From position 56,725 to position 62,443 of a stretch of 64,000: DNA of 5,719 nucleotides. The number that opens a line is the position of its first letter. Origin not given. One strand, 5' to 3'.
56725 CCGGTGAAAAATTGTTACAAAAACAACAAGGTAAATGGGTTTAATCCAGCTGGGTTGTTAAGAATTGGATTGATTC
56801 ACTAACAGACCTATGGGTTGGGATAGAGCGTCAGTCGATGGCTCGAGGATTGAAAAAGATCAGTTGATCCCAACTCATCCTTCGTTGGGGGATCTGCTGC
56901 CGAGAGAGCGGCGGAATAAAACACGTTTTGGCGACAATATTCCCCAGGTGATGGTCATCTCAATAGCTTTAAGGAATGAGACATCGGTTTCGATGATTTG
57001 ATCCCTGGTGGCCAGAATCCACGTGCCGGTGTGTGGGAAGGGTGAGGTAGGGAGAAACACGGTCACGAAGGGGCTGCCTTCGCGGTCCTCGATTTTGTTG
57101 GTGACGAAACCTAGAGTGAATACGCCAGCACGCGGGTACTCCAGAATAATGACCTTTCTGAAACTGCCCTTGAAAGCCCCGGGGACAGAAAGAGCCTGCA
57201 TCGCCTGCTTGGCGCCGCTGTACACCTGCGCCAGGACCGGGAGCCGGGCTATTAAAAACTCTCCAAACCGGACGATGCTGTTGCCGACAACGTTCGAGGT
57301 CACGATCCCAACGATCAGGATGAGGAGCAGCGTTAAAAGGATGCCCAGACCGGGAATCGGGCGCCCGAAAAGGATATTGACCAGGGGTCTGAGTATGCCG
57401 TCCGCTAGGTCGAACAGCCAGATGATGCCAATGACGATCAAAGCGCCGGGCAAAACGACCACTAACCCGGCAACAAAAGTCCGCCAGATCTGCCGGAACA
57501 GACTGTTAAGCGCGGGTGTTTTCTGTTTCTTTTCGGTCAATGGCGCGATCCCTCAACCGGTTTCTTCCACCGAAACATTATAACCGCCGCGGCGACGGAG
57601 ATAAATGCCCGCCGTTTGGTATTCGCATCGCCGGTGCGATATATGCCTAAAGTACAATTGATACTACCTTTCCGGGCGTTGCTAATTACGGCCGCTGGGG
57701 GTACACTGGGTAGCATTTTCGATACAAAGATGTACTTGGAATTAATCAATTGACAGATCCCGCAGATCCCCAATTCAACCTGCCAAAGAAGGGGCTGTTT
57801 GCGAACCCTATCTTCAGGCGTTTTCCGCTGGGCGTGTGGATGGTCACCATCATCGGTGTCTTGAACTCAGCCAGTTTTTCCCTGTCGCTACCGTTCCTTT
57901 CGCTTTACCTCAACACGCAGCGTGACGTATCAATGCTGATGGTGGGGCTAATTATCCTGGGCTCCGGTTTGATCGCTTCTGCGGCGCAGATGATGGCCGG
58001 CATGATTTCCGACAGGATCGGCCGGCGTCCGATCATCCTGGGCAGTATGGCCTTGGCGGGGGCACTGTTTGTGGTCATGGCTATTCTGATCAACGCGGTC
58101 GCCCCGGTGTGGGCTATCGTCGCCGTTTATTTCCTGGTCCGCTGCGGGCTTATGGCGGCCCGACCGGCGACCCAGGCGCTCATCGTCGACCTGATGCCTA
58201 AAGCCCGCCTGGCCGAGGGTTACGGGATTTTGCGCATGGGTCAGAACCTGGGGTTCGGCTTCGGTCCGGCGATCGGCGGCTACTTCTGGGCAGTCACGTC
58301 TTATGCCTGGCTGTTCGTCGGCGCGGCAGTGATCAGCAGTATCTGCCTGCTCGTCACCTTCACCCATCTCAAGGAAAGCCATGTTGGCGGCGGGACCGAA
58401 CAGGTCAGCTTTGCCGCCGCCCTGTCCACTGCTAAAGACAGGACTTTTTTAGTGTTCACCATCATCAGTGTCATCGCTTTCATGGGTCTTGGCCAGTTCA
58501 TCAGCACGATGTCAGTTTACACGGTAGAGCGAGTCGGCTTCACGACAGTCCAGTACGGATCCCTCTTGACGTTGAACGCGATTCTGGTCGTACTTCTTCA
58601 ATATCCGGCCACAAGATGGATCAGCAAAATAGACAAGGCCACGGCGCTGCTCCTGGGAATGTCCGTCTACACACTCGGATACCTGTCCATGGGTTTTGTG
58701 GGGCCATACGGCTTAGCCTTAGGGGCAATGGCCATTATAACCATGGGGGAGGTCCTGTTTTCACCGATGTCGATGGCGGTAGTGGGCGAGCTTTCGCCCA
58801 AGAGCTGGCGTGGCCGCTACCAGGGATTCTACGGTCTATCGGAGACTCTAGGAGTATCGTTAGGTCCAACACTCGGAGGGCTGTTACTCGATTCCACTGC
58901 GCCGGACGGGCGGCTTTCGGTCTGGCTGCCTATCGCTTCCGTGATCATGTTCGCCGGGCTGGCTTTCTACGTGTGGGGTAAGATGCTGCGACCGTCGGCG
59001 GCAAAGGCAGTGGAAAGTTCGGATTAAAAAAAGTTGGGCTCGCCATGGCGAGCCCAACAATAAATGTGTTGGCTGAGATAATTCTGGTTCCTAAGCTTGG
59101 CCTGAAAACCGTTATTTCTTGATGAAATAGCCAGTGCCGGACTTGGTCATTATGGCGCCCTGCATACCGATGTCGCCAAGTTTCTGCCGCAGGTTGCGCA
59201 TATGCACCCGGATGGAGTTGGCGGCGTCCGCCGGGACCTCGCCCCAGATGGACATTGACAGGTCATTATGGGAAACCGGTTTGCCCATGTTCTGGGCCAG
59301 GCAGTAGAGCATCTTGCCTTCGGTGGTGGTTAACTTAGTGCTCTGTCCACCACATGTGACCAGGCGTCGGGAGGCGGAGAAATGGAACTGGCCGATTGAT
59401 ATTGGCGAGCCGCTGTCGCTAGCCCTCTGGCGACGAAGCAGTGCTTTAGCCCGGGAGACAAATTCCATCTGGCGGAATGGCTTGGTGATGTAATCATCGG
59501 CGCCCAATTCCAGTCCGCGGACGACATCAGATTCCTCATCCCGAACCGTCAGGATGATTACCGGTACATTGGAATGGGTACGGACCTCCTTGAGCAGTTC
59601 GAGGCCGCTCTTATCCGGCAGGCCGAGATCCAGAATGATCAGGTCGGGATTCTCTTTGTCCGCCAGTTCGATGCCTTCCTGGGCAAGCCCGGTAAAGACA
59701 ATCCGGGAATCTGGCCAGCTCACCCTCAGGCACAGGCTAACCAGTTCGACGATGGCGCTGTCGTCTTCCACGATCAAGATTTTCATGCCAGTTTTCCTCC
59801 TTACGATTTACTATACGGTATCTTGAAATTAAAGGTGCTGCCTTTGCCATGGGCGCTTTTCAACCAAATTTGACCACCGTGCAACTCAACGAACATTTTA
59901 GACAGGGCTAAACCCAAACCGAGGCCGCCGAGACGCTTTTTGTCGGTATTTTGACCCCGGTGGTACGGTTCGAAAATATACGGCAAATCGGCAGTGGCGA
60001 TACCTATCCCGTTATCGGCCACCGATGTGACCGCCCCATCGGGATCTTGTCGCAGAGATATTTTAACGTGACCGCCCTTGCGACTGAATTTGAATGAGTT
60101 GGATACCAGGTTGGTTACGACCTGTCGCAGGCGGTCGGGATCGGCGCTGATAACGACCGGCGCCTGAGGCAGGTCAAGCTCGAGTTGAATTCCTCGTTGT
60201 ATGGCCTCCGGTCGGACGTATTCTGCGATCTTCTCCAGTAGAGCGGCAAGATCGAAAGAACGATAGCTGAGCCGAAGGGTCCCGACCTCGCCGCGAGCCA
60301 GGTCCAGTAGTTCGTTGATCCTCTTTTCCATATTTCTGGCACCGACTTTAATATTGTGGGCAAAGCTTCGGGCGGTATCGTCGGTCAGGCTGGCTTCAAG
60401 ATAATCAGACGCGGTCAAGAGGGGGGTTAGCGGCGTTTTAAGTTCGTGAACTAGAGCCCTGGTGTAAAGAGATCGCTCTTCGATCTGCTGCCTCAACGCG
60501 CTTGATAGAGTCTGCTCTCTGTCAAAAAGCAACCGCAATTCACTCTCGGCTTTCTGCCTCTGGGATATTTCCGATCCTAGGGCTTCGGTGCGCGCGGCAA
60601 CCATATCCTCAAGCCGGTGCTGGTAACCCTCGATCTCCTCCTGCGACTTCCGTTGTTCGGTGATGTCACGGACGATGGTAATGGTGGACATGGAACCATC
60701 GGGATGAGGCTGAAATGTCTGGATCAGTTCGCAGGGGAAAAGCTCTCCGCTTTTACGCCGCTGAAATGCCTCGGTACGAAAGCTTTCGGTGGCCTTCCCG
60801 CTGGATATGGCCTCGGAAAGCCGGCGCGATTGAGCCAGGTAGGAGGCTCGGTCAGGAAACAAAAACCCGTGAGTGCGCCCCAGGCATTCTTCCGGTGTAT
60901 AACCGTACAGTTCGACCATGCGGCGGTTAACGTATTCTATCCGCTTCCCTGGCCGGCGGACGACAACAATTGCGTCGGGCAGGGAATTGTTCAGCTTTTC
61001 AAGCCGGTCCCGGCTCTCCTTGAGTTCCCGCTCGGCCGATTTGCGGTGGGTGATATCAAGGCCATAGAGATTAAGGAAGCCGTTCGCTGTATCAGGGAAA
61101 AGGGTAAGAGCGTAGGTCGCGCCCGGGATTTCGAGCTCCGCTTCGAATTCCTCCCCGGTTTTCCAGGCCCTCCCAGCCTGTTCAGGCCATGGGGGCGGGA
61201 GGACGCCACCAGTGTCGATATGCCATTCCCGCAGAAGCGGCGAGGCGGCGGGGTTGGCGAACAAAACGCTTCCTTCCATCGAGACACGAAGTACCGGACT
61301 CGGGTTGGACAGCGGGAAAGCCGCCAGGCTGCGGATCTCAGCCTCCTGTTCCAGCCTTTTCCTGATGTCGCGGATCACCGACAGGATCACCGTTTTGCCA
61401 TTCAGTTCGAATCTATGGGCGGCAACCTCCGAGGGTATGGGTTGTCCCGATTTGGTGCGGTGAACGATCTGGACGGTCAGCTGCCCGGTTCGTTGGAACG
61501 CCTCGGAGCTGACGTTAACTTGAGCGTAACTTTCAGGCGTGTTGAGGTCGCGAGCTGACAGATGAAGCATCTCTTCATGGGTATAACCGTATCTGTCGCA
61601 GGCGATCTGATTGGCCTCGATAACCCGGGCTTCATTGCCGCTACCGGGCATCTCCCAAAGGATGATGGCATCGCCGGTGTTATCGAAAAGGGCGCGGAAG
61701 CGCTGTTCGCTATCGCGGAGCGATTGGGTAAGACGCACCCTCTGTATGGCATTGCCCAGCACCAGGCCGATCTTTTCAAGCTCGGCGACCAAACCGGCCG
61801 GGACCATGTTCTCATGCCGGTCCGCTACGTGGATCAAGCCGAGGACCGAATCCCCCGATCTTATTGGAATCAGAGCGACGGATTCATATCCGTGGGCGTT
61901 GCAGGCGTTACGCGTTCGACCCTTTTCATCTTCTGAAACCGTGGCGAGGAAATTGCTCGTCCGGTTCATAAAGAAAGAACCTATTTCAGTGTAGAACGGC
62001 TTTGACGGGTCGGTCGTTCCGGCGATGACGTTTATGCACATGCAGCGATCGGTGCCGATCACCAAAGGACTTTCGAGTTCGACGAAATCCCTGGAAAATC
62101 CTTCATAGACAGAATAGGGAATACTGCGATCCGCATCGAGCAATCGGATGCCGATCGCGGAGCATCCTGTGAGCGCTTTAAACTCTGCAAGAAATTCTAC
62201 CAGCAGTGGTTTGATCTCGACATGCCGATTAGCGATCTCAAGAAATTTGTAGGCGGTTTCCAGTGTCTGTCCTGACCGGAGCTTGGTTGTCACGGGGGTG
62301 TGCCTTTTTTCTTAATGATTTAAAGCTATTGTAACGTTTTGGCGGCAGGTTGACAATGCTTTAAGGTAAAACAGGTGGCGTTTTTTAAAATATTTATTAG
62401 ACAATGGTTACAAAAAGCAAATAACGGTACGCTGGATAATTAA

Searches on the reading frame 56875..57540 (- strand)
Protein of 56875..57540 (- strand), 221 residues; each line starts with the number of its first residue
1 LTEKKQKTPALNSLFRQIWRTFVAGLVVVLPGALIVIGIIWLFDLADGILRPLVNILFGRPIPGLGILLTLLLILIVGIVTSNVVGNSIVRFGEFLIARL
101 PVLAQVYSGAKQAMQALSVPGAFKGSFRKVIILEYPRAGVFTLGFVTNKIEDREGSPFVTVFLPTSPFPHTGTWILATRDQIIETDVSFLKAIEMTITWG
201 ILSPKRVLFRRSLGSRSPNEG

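Call 20: search_protein_families(library=pfam, proteins=[window:56875-57540:-], max_evalue=0.001)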
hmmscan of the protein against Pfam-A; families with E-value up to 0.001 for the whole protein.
window:56875-57540:- (221 aa): 1 family
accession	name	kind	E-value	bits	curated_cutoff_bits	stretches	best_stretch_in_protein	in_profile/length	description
PF04367.18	DUF502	-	6.7e-25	87.5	23.8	1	68-169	1-105/107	Protein of unknown function (DUF502)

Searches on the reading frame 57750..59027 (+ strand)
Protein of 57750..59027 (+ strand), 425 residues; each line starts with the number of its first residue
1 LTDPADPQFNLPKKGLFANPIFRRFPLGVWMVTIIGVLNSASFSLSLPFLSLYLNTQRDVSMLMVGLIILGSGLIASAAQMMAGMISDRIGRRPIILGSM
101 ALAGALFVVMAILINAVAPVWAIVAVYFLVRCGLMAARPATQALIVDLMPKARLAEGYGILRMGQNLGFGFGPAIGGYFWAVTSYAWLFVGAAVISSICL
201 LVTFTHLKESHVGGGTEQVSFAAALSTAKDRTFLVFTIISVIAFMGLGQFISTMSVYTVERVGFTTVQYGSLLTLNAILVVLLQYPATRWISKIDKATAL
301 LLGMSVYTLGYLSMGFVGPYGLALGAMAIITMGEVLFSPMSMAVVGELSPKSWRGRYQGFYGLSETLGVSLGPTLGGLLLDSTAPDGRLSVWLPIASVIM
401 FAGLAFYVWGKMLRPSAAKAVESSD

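Call 20: search_protein_families(library=pfam, proteins=[window:57750-59027:+], max_evalue=0.001)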
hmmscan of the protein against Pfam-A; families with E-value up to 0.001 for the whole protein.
window:57750-59027:+ (425 aa): 3 families
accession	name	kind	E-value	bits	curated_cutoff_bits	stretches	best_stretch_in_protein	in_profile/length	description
PF07690.21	MFS_1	-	2e-57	195.2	33.4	2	33-373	2-347/347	Major Facilitator Superfamily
PF12832.13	MFS_1_like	-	2.2e-17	63.6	25.2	1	37-382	9-364/373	MFS_1 like family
PF05977.19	MFS_3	-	9e-11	41.3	27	1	29-226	15-208/524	Transmembrane secretion effector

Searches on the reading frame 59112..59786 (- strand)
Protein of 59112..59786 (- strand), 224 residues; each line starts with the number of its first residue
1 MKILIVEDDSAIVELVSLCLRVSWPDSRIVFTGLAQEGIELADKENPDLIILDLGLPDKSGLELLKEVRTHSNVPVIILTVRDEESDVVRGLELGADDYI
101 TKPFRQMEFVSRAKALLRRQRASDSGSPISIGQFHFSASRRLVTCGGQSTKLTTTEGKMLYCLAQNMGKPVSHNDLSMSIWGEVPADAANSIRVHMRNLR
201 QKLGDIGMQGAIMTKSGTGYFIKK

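Call 20: search_protein_families(library=pfam, proteins=[window:59112-59786:-], max_evalue=0.001)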
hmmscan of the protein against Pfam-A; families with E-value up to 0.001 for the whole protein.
window:59112-59786:- (224 aa): 2 families
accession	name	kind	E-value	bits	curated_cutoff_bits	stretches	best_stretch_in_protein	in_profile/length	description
PF00072.30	Response_reg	-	5e-26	91.5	30.2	1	3-112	1-109/111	Response regulator receiver domain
PF00486.34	Trans_reg_C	-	2.3e-17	63.2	26.2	1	147-221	1-76/77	Transcriptional regulatory protein, C terminal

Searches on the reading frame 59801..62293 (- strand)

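Call 20: search_protein_families(library=pfam, proteins=[window:59801-62293:-], max_evalue=0.001)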
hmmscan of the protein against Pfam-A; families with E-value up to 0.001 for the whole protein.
window:59801-62293:- (830 aa): 8 families
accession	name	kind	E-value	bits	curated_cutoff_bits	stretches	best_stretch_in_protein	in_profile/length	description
PF02518.31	HATPase_c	-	4.7e-30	104.7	26.4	1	718-827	2-109/111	Histidine kinase-, DNA gyrase B-, and HSP90-like ATPase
PF13426.13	PAS_9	-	6.4e-21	75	27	2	439-546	1-103/103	PAS domain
PF13188.13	PAS_8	-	1.1e-16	60.4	21.8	2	430-484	2-52/65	PAS domain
PF08448.16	PAS_4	-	1.5e-15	57.8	23.1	1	436-548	2-109/110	PAS fold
PF00989.32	PAS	-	1.1e-12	48.3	22.6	2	431-507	3-77/113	PAS fold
PF00512.31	HisKA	-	8.6e-11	42.2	26.9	1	608-669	3-64/66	His Kinase A (phospho-acceptor) domain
PF08447.18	PAS_3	-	5.4e-08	33.4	25.6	0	453-521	2-68/89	PAS fold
PF13589.12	HATPase_c_3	-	4.7e-05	23.9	25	1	723-801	4-83/137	Histidine kinase-, DNA gyrase B-, and HSP90-like ATPase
